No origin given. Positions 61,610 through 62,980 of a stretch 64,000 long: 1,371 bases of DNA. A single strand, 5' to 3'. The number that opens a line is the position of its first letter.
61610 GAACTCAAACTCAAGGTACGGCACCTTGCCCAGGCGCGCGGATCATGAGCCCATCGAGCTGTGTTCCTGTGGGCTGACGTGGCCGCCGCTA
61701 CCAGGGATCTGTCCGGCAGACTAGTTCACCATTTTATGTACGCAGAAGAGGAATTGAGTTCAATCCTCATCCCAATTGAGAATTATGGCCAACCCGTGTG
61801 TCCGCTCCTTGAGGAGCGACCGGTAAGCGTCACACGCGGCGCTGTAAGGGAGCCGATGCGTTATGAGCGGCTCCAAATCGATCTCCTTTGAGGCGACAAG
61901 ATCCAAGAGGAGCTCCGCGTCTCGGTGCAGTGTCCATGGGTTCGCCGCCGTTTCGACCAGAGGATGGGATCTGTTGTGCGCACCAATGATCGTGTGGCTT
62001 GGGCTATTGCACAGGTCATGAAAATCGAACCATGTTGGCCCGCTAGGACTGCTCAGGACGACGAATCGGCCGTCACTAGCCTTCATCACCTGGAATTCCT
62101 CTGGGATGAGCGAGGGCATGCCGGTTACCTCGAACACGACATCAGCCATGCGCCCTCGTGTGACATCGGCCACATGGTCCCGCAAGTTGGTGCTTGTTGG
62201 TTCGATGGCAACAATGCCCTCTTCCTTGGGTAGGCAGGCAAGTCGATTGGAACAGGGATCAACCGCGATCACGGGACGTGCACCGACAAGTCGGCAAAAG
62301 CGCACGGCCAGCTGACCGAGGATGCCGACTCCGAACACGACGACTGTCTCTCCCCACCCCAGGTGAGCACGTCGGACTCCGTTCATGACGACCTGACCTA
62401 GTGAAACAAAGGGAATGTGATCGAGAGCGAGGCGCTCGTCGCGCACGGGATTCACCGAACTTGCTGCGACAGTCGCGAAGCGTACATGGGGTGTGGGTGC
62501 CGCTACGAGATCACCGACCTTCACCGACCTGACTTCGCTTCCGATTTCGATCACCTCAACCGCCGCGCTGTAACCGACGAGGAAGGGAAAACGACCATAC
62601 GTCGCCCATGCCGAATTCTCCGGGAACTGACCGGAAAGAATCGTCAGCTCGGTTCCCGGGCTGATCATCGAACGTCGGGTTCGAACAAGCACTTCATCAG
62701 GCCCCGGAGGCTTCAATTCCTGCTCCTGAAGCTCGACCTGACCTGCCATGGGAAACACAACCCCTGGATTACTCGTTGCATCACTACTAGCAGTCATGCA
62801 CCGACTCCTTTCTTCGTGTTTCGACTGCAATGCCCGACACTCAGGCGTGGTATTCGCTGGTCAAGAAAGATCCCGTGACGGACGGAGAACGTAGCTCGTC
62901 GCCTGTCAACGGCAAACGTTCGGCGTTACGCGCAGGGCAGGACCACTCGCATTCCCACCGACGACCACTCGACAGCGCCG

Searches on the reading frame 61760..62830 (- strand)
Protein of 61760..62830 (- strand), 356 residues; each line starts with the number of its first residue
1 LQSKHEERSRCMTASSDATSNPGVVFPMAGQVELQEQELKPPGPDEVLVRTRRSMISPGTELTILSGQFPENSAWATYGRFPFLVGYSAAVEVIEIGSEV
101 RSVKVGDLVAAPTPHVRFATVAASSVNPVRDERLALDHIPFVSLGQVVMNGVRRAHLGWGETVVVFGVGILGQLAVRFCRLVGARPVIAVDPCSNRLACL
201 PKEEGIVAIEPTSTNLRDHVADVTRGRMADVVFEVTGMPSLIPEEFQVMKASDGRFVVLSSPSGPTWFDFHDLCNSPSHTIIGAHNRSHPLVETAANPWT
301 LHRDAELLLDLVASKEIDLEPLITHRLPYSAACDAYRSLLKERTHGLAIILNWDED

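Call 41: search_protein_families(library=pfam, proteins=[window:61760-62830:-], max_evalue=0.00001)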
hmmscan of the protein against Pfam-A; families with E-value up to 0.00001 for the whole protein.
window:61760-62830:- (356 aa): 1 family
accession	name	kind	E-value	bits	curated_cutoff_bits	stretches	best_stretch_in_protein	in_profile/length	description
PF00107.32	ADH_zinc_N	-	1.4e-12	48.2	31.8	1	171-288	2-116/129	Zinc-binding dehydrogenase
